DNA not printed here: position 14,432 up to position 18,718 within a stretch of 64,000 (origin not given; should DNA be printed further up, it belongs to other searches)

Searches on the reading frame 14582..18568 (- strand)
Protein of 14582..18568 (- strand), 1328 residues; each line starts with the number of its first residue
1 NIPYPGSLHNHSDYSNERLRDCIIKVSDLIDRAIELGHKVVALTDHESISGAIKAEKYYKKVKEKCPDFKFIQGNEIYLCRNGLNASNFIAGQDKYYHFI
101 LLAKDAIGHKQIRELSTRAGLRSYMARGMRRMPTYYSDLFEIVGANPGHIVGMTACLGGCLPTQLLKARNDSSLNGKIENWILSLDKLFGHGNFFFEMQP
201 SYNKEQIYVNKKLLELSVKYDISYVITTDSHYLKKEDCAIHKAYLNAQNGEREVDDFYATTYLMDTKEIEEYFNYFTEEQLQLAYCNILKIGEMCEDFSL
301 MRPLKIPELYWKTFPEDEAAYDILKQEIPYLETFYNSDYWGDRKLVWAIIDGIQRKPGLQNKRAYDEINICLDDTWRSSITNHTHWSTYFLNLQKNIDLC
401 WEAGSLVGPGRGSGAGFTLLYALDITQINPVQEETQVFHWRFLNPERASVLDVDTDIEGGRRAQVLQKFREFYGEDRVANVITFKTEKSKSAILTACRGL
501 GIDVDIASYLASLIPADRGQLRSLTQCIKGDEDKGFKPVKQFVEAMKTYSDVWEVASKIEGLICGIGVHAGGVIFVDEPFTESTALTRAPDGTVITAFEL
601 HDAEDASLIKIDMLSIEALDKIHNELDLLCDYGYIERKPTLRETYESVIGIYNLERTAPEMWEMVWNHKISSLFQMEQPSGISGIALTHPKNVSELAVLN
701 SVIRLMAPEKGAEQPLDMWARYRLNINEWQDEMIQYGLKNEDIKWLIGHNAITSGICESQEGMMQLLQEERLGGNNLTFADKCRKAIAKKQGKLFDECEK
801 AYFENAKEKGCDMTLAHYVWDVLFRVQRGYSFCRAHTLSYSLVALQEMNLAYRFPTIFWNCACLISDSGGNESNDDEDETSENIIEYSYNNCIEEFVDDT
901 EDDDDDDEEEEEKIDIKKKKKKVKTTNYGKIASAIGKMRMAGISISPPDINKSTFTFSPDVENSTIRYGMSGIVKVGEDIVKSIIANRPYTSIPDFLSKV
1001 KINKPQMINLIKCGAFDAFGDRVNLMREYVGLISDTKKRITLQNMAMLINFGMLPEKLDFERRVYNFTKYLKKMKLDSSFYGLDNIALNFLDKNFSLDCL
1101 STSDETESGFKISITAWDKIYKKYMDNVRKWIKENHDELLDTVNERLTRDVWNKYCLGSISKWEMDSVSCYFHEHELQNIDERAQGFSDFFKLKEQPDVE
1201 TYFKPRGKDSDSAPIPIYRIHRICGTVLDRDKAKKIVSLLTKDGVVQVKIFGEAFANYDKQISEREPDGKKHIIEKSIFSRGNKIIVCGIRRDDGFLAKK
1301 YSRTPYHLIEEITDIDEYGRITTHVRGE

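Call 54: search_protein_families(library=phrogs, proteins=[window:14582-18568:-], max_evalue=0.00001)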
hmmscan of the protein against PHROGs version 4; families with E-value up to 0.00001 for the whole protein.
window:14582-18568:- (1328 aa): 7 families
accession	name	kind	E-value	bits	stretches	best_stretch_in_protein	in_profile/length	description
phrog_405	-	DNA, RNA and nucleotide metabolism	2.6e-219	732.1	1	7-1302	46-1082/1190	DNA polymerase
phrog_12219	-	DNA, RNA and nucleotide metabolism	9e-169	564.4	2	451-876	2-426/823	DNA polymerase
phrog_20695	-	DNA, RNA and nucleotide metabolism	9.2e-108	361.9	1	917-1322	25-433/440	DNA binding protein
phrog_7513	-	unknown function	3.3e-95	320.7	1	7-449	13-450/461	-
phrog_21652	-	DNA, RNA and nucleotide metabolism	1.3e-83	282.3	1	416-832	39-451/476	DNA polymerase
phrog_11165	-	DNA, RNA and nucleotide metabolism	1.1e-46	160.2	1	384-862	54-506/782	DNA polymerase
phrog_13169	-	DNA, RNA and nucleotide metabolism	2e-06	28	0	383-444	351-410/463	DNA polymerase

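Call 55: search_dna_similar(query=window:14582-18568:-, collection=phages, mode=protein, max_rows=12)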
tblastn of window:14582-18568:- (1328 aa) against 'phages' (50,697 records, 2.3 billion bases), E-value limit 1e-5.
Records with a match: 1412; places in all: 1419; records where one place covers at least 80% of the query: 112.
Best place of each record, by identity: <60% 1412.
By first word of the organism name: Pseudomonas 298; Mycobacterium 282; Streptomyces 211; Gordonia 119; Bacillus 99; Staphylococcus 48; Bacteriophage 45; Microbacterium 36; Escherichia 31; Rhodococcus 22; and 56 more.
By host as written in the record: Mycobacterium smegmatis mc2 155 204; Pseudomonas aeruginosa 116; - 101; Pseudomonas aeruginosa PAO1 86; Streptomyces griseus ATCC 10137 81; Gordonia terrae 3612 65; Streptomyces lividans JI 1326 44; Mycobacterium smegmatis mc#155 37; and 235 more.
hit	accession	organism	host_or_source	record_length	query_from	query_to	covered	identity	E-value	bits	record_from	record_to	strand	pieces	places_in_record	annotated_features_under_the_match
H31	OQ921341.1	Bacillus phage SPbetaL1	Bacillus subtilis BEST7003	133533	9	1322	99%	37.2%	0e+0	855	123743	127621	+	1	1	hypothetical protein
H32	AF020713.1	Bacillus phage SPBc2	-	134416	9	1328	95%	38.4%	0e+0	884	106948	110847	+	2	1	yorL: putative DNA polymerase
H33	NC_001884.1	Bacillus phage SPBc2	Bacillus subtilis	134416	9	1328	95%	38.4%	0e+0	884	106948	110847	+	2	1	yorL: DNA polymerase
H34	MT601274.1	Bacillus phage vB_BsuS-Goe13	Bacillus subtilis Delta6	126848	9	1328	95%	38.3%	0e+0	885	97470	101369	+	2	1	yorL: putative DNA polymerase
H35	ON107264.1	Bacillus phage BUCT083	Bacillus subtilis subsp. subtilis str. ...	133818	9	1323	94%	38.5%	0e+0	881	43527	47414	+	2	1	DNA polymerase III subunit alpha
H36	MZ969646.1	Bacillus phage BUCT082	Bacillus subtilis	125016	9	1328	95%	38.3%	0e+0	880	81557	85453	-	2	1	DNA polymerase III subunit alpha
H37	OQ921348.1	Bacillus phage SPbetaL8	Bacillus subtilis BEST7003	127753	9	1322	94%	38.4%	0e+0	885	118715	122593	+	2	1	hypothetical protein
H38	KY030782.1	Bacillus phage phi3T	Bacillus subtilis str. 168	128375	9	1328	95%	38.2%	0e+0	876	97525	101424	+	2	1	DNA polymerase III alpha subunit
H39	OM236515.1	Bacillus phage SPR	Bacillus subtilis BEST7003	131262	9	1328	95%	38.2%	0e+0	878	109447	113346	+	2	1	hypothetical protein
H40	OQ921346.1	Bacillus phage SPbetaL6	Bacillus subtilis BEST7003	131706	9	1322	94%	38.3%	0e+0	875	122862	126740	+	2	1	hypothetical protein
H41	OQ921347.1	Bacillus phage SPbetaL7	Bacillus subtilis BEST7003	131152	9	1322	94%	38.3%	0e+0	875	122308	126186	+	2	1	hypothetical protein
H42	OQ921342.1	Bacillus phage SPbetaL2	Bacillus subtilis BEST7003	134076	9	1328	95%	38.1%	0e+0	877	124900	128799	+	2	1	hypothetical protein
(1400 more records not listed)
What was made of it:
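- Tried and rejected: Its polymerase is 38% identical to SPbeta YorL (call 55).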
